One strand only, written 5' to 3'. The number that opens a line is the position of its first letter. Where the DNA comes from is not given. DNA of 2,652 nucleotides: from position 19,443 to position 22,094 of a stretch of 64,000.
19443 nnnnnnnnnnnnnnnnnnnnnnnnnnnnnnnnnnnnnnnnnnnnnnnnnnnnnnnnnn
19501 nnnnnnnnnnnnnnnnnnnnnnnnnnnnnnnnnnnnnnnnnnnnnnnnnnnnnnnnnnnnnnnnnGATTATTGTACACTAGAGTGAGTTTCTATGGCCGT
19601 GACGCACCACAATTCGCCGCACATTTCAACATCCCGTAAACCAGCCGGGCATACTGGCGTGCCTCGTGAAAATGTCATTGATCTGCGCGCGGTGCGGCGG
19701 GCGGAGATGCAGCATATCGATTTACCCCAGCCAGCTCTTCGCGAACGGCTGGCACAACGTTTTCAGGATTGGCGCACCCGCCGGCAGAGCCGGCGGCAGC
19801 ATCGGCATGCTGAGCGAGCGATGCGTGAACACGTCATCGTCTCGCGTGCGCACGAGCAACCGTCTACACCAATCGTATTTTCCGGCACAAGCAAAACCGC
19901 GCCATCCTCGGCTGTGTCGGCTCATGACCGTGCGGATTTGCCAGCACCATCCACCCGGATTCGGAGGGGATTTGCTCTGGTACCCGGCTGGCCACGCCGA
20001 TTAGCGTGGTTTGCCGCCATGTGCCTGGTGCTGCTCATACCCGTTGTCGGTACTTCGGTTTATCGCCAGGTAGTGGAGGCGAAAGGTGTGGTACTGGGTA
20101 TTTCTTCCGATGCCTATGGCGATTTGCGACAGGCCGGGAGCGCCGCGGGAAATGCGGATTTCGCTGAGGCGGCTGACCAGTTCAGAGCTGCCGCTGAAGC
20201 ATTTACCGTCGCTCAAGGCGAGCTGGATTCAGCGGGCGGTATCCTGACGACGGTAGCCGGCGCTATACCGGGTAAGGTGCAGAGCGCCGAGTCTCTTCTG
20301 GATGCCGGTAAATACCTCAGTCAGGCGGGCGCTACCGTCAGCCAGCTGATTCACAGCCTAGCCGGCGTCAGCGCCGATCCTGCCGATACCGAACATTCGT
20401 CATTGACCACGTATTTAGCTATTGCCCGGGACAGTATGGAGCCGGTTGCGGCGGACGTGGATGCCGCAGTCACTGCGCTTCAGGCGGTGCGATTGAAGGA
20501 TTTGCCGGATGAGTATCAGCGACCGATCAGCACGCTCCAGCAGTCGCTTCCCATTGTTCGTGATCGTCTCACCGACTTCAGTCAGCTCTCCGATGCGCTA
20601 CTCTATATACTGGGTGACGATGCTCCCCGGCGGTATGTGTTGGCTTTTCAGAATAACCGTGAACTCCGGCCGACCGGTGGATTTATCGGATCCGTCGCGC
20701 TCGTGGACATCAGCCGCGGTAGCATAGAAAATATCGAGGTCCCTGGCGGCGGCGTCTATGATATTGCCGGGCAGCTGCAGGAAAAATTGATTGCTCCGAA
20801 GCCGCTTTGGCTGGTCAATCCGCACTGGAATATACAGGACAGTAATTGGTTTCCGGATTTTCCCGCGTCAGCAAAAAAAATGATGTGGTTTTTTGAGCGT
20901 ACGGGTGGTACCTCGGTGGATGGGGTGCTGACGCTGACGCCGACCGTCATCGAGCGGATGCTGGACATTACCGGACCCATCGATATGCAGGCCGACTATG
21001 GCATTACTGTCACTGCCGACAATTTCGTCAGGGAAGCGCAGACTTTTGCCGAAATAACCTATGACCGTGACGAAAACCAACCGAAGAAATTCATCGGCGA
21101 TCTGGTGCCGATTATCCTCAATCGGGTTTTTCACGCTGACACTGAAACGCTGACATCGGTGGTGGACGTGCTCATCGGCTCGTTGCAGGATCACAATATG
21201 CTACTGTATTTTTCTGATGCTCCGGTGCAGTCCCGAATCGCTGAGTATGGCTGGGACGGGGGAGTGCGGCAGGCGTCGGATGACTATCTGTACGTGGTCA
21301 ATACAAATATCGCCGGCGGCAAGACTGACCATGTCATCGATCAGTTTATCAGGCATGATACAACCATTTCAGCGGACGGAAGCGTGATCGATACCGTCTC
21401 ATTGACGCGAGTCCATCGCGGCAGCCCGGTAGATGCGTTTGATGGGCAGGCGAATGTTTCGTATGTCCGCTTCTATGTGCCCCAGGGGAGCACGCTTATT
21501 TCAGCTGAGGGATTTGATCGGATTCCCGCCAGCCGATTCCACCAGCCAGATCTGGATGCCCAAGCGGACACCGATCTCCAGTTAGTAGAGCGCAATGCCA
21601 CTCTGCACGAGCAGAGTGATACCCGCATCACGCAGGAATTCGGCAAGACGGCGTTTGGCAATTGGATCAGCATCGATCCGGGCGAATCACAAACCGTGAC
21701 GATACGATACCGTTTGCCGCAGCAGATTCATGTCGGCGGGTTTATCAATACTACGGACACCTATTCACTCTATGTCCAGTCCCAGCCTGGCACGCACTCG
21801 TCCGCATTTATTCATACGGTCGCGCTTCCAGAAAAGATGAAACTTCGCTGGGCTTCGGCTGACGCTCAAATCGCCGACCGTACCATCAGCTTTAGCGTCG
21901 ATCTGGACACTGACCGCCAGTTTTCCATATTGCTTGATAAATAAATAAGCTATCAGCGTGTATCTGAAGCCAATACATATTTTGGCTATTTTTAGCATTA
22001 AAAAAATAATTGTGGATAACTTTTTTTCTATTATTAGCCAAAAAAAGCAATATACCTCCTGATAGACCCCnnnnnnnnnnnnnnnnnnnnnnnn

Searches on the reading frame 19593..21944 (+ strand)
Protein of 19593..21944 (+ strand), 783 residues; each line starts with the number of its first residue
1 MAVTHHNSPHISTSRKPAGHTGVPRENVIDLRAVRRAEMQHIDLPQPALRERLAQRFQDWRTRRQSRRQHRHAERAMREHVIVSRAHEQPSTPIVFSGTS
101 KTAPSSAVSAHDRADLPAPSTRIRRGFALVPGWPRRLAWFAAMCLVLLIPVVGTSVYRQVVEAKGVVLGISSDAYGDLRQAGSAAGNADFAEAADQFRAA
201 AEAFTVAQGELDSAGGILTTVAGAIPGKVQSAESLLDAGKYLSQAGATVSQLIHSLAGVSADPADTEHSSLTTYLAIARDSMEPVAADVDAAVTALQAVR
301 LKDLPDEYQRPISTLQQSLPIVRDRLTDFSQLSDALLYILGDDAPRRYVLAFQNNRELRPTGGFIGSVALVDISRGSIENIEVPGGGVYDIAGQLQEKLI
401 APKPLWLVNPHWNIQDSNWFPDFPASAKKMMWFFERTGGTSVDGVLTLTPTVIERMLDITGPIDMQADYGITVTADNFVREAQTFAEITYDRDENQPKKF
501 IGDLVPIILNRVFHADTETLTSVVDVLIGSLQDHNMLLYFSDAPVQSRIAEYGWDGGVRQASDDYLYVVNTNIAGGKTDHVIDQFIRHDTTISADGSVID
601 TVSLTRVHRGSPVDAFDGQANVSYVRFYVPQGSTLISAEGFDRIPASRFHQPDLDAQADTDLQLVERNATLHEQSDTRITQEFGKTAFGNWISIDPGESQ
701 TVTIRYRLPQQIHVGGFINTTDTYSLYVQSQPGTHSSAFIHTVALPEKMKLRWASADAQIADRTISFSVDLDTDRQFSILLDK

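Call 10: search_protein_families(library=pfam, proteins=[window:19593-21944:+], max_evalue=0.01)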
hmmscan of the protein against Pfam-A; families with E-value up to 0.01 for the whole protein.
window:19593-21944:+ (783 aa): 1 family
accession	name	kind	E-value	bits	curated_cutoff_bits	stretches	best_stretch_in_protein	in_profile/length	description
PF13196.11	DUF4012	-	1.6e-28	100.5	28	1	343-481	1-138/144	Protein of unknown function (DUF4012)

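Call 94: search_protein_families(library=ncbifam, proteins=[window:19593-21944:+], max_evalue=0.01)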
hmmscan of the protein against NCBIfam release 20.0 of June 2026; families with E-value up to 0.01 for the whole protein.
window:19593-21944:+ (783 aa): 0 families
